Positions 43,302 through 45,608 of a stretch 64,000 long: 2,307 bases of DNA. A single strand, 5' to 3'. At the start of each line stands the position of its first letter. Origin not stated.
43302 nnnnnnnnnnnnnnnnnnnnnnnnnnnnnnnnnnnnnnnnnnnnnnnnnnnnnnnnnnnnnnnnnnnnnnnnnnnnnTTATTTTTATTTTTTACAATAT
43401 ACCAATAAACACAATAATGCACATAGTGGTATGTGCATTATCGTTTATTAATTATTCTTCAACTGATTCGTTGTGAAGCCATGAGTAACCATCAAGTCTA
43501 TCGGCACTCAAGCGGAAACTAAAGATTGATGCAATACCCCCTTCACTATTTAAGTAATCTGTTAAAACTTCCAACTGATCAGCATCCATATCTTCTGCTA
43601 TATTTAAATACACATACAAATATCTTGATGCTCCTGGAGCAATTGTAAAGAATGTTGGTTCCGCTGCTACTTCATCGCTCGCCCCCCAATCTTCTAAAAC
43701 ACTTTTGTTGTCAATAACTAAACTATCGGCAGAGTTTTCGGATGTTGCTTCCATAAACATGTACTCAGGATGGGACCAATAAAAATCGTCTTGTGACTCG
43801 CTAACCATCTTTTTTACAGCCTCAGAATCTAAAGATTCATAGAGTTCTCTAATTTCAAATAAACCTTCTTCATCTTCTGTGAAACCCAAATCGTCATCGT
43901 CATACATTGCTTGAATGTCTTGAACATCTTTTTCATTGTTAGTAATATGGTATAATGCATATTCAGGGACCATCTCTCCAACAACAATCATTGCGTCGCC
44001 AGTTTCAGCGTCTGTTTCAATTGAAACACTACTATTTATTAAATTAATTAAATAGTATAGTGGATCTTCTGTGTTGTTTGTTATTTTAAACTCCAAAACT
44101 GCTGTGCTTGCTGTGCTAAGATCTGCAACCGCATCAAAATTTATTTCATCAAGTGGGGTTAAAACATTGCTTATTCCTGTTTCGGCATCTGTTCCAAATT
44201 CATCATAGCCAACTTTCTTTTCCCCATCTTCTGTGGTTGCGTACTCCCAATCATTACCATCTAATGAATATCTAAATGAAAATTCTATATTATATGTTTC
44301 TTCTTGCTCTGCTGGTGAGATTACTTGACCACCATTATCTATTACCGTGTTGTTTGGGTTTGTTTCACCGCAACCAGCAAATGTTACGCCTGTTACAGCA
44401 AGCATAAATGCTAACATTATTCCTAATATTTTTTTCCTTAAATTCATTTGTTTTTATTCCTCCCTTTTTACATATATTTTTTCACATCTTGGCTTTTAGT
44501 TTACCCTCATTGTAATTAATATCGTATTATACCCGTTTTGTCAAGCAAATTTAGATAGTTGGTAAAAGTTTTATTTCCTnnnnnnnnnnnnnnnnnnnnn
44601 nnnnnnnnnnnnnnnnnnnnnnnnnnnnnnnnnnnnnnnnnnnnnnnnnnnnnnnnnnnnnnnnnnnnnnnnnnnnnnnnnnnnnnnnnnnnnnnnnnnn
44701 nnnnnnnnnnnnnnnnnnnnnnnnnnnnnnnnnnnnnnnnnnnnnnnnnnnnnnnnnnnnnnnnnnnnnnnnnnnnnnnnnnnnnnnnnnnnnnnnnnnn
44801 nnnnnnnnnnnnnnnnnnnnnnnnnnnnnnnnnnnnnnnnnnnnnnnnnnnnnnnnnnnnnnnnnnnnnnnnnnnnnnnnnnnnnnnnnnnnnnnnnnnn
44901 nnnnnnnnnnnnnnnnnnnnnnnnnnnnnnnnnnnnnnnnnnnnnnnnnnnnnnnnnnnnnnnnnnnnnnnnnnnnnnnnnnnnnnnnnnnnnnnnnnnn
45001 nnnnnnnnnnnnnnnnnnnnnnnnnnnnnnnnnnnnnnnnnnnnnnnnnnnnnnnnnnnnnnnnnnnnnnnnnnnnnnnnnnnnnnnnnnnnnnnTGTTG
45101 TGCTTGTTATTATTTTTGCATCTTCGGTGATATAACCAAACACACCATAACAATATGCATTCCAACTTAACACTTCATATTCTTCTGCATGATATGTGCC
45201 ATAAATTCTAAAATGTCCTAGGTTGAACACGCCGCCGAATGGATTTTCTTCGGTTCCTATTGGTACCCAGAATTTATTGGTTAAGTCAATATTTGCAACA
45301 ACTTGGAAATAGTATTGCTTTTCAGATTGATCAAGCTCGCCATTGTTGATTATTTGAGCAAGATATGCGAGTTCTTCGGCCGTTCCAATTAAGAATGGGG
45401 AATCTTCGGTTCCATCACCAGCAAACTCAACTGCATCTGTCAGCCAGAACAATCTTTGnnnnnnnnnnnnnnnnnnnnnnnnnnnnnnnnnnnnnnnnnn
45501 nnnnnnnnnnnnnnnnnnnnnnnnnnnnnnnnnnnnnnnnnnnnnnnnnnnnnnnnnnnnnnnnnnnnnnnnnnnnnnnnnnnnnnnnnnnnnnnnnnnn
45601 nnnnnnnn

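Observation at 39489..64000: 24.5-kb surface-protein island abutting the S10 operon promoter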

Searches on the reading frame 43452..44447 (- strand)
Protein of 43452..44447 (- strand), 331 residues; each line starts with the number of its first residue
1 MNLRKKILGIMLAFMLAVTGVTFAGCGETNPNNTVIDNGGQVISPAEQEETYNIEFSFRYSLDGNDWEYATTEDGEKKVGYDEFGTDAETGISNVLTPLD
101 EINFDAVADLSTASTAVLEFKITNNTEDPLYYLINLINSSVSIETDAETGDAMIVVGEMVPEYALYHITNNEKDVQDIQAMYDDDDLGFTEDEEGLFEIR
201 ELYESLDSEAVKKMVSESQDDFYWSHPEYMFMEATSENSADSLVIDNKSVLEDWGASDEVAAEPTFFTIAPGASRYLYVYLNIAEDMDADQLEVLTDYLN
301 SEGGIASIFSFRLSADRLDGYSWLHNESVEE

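Call 6: search_protein_families(library=pfam, proteins=[window:43452-44447:-], max_evalue=0.01)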
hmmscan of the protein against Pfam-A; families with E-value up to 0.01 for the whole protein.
window:43452-44447:- (331 aa): 0 families

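Call 11: find_encoding_contigs(protein=window:43452-44447:-, flank=10000, max_places=10)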
Protein window:43452-44447:- (331 aa): no gene with exactly this product is on record in the collection.

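Call 14: find_related_loci(query=window:43452-44447:-, collection=genome_contigs, flank=10000)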
Query window:43452-44447:- (331 aa) in genome_contigs; peptide patterns used: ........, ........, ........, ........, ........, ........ (x = any residue, [..] = any of these).
64 stretches matched a pattern, but none encodes a relative of the query by tblastn (E <= 1e-3).
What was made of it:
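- Tried and rejected: The lipoprotein was not found in GTDB species genomes (call 14).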

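Call 18: search_protein_families(library=ncbifam, proteins=[window:43452-44447:-], max_evalue=0.1)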
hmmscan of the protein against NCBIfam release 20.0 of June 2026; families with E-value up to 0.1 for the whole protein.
window:43452-44447:- (331 aa): 0 families
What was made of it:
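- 43452..44447 (-): Acidic 331-aa lipoprotein. It equals the N-terminal module of a narrow lipoprotein-LRR_5 family but lacks the LRR part. There are no Pfam or NCBIfam hits (calls 6, 18).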

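Call 23: find_homologous_proteins(query=window:43452-44447:-, max_evalue=0.001)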
Query window:43452-44447:- (331 aa): 8 proteins with E <= 0.001 among 4028 candidates.
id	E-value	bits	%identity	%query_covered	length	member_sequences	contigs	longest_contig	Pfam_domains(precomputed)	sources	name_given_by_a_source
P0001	9.9e-214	726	100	100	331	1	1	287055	-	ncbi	-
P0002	3.2e-175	600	86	100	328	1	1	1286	-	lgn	-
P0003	4.0e-73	265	46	95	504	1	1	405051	PF13306.13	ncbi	-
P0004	9.9e-69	250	47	92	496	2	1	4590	PF13306.13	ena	-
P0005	1.3e-67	246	44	95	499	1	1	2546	PF13306.13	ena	-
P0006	2.5e-4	39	29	56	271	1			PF01273.32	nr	nr:short palate, lung and nasal epithelium carcinoma-associated protein 2A-like [Odocoileus virginia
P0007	4.1e-4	38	41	25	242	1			PF01273.32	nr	nr:short palate, lung and nasal epithelium carcinoma-associated protein 2B isoform X1 [Bubalus bubal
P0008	9.2e-4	37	34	42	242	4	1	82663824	PF01273.32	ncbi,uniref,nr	ncbi:short palate, lung and nasal epithelium carcinoma-associated protein 2A-like [Cervus elaphus]|u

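Call 25: find_encoding_contigs(protein=P0001, flank=10000, max_places=5)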
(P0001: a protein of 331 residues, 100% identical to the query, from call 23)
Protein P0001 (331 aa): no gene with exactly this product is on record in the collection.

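Call 26: find_encoding_contigs(protein=P0003, flank=10000, max_places=5)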
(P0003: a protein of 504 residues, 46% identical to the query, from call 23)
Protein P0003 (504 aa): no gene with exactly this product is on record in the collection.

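Call 27: list_cluster_members(proteins=[P0001, P0002, P0003, P0004, P0005])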
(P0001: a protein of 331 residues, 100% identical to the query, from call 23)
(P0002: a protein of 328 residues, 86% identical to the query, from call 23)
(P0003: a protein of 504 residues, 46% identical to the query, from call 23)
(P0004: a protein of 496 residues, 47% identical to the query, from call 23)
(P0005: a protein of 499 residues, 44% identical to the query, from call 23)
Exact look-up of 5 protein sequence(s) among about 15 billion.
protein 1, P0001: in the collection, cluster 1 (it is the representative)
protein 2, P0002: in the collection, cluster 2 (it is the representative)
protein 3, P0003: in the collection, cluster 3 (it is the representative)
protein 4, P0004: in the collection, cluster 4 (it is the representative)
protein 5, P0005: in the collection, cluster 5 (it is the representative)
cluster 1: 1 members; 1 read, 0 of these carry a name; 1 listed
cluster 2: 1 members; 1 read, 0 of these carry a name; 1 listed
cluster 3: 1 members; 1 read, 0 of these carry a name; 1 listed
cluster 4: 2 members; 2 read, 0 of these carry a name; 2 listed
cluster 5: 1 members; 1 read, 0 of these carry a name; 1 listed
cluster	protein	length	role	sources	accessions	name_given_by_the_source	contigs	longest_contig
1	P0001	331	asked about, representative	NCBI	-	-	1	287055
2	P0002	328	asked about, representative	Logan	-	-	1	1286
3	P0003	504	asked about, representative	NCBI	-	-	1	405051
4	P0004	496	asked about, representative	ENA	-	-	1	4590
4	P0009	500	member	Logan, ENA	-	-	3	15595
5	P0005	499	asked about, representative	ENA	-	-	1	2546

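Call 29: find_encoding_contigs(protein=P0009, flank=10000, max_places=5)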
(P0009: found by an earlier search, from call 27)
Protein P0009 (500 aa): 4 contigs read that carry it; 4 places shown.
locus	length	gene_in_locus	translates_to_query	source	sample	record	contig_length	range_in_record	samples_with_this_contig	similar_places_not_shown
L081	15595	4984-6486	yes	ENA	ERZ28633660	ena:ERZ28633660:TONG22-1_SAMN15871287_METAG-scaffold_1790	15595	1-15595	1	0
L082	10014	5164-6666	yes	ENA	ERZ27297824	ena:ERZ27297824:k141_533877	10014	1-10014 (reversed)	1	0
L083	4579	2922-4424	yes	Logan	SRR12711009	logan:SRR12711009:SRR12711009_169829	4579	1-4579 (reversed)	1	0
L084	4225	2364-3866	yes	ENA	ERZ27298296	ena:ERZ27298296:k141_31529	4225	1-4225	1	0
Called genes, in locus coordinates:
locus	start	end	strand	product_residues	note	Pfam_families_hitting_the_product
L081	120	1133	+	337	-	PF01628:HrcA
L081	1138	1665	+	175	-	PF01025:GrpE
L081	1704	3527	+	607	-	PF00012:HSP70, PF06723:MreB_Mbl, PF00012:HSP70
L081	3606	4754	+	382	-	PF00226:DnaJ, PF01556:DnaJ_C, PF00684:DnaJ_CXXCXGXG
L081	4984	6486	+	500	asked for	PF13306:LRR_5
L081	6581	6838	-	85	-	PF04023:FeoA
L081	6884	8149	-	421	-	PF00535:Glycos_transf_2, PF13641:Glyco_tranf_2_3, PF13632:Glyco_trans_2_3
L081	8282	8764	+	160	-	PF00293:NUDIX, PF22327:Nudt16-like (weak)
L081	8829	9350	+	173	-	-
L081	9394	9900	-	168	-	-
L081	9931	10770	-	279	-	PF00106:adh_short, PF01370:Epimerase (weak)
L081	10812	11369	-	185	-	PF01966:HD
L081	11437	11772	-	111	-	PF00719:Pyrophosphatase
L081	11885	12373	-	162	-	PF00293:NUDIX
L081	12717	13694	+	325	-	PF00005:ABC_tran, PF13304:AAA_21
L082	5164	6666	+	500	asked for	PF13306:LRR_5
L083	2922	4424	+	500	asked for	PF13306:LRR_5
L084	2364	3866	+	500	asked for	PF13306:LRR_5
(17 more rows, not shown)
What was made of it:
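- Those proteins lie downstream of dnaJ (call 29). Lipoprotein homologues are found elsewhere in the genome, fused to LRR_5 (call 29).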

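Call 34: search_protein_representatives(protein=window:43452-44447:-)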
Query: 331 residues. Proteins with E-value up to 0.001 (for the whole library): 5; up to 1e-10: 3; up to 1e-30: 2. The best 5 are listed.
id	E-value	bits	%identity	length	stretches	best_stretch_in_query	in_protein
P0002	1.0e-175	600.0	87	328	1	1-331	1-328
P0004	3.1e-69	250.1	51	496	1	11-316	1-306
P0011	1.4e-11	60.7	40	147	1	6-132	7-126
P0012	1.7e-07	47.3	57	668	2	1-47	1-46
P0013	6.6e-04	35.5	46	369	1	137-221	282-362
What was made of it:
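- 43452..44447 (-): Only about 8 homologues turned up in two very large searches (calls 23, 34).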

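Call 53: predict_structure(alignment_id=A1)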
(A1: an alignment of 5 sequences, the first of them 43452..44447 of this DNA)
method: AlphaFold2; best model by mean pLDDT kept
length: 331 residues; sequences in the alignment: 5
mean_pLDDT: 49.2   pTM: 0.52
mean pLDDT of the five models: 49.2, 47.9, 45.4, 40.4, 37.8
residues with pLDDT >= 90: 0; 70-90: 43; 50-70: 128; < 50: 160
segments of 3 or more residues with pLDDT < 50: 1-49, 91-106, 127-131, 184-240, 250-262, 314-331
pLDDT, mean of each block of 10 residues (from residue 1): 43 34 23 24 34 66 66 63 54 44 49 68 59 58 74 66 54 64 43 34 33 35 26 31 54 40 53 65 73 72 59 42 23 25
secondary structure, 60 per line:
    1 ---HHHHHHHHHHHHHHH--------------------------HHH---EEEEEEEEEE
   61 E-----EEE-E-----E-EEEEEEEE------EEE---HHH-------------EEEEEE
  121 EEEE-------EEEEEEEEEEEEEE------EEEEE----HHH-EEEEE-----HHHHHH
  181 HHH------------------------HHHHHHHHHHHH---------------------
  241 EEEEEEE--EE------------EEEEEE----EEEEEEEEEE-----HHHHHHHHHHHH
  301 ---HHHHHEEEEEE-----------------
elements in order: H4-18 E51-61 E67-69 E79-86 E93-95 E115-124 E132-145 E152-156 E165-169 H175-183 H208-219 E241-247 E264-269 E274-283 H289-300 H304-308 E309-314

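Call 60: fold_search(model_id=the predicted structure, library=pdb)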
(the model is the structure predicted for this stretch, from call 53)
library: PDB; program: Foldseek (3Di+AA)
matches with E <= 10: 167; with E <= 0.001: 0
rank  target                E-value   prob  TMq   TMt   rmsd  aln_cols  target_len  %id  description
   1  6e7p_A                1.6e-01  0.08  0.10  0.07  26.1       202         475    8  cryo-EM structure of human TRPML1 with PI35P2 (released 2018-11-28)
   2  5wj9_A                2.6e-01  0.04  0.09  0.07  25.7       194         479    7  Human TRPML1 channel structure in agonist-bound open conformation (released 2017-10-18)
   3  8ivw_D                2.8e-01  0.33  0.07  0.06  10.0        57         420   23  Crystal structure of NRP2 in complex with aNRP2-10 Fab fragment (released 2023-07-12)
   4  4rrp_O                3.5e-01  0.04  0.12  0.20  16.1       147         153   14  Crystal Structure of the Fab complexed with antigen Asf1p, Northeast Structural Genomics Consortium (NESG) Target PdR1 (released 2014-12-31)
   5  3prx_A                4.0e-01  0.02  0.10  0.03  20.3       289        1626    8  Structure of Complement C5 in Complex with CVF and SSL7 (released 2011-01-19)
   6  6bbt_B                4.5e-01  0.01  0.07  0.09  24.5       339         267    7  Structure of the major pilin protein (T-13) from Streptococcus pyogenes serotype GAS131465 (released 2018-10-24)
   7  9hlb_A                4.7e-01  0.04  0.09  0.07  26.7       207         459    7  TRPML1 in complex with compound 10 (released 2025-06-04)
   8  5wpq_A                5.6e-01  0.04  0.09  0.07  28.7       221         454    7  Cryo-EM structure of mammalian endolysosomal TRPML1 channel in nanodiscs in closed I conformation at 3.64 Angstrom res (released 2017-10-18)
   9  9eku_A                7.2e-01  0.04  0.08  0.07  23.4       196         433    9  (+)ML-SI3 bound TRPML1-V432A/A433G in a pre-open state (released 2025-06-18)
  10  5tjc                  7.6e-01  0.03  0.09  0.15  14.6       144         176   12  I-II linker of TRPML1 channel at pH 7.5 (released 2017-01-25)
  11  9ekw_A                7.6e-01  0.03  0.08  0.07  25.5       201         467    9  Apo TRPML2 in a closed state (released 2025-06-18)
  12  8f9l_B                8.1e-01  0.14  0.14  0.29  17.5       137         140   12  Intramolecular ester bond-containing repeat domain from Gemella massiliensis adhesin (released 2024-06-19)
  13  1qat_B                9.6e-01  0.04  0.10  0.07  19.6       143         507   10  1-PHOSPHATIDYLINOSITOL-4,5-BISPHOSPHATE PHOSPHODIESTERASE DELTA COMPLEX WITH SAMARIUM (III) CHLORIDE (released 1997-02-12)
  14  9eks_A                9.6e-01  0.03  0.08  0.06  24.8       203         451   12  ML2-SA1 bound TRPML1-V432A/A433G in a partially open state (released 2025-06-18)
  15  2qqo_A                1.1e+00  0.20  0.08  0.06   9.7        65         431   20  Crystal Structure of the a2b1b2 Domains from Human Neuropilin-2 (released 2007-11-20)
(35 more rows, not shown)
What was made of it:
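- Tried and rejected: Foldseek against the PDB with the first model gave nothing significant (call 60).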

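Call 84: find_encoding_contigs(protein=P0002, flank=5000, max_places=5)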
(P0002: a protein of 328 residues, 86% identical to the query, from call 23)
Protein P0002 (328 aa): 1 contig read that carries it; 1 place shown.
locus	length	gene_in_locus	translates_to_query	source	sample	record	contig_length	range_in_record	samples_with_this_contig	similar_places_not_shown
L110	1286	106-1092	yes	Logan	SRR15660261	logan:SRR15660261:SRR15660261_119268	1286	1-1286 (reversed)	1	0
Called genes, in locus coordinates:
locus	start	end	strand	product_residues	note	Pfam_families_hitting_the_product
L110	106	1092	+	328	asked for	-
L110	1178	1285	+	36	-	?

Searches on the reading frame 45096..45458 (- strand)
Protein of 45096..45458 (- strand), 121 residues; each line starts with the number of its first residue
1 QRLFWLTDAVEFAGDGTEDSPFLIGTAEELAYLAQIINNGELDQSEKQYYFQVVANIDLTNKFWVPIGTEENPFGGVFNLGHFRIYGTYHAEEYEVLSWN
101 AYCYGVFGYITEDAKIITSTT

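Call 63: search_solved_structures(query=window:45096-45458:-, max_evalue=10, show_alignments=2)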
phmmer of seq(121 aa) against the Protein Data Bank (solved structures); distinct sequences matched with E-value up to 10: 1.
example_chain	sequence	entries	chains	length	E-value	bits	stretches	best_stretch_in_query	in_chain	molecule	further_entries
6kmw_aB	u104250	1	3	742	0.032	17.7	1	71-108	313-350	Photosystem I P700 chlorophyll a apoprotein A2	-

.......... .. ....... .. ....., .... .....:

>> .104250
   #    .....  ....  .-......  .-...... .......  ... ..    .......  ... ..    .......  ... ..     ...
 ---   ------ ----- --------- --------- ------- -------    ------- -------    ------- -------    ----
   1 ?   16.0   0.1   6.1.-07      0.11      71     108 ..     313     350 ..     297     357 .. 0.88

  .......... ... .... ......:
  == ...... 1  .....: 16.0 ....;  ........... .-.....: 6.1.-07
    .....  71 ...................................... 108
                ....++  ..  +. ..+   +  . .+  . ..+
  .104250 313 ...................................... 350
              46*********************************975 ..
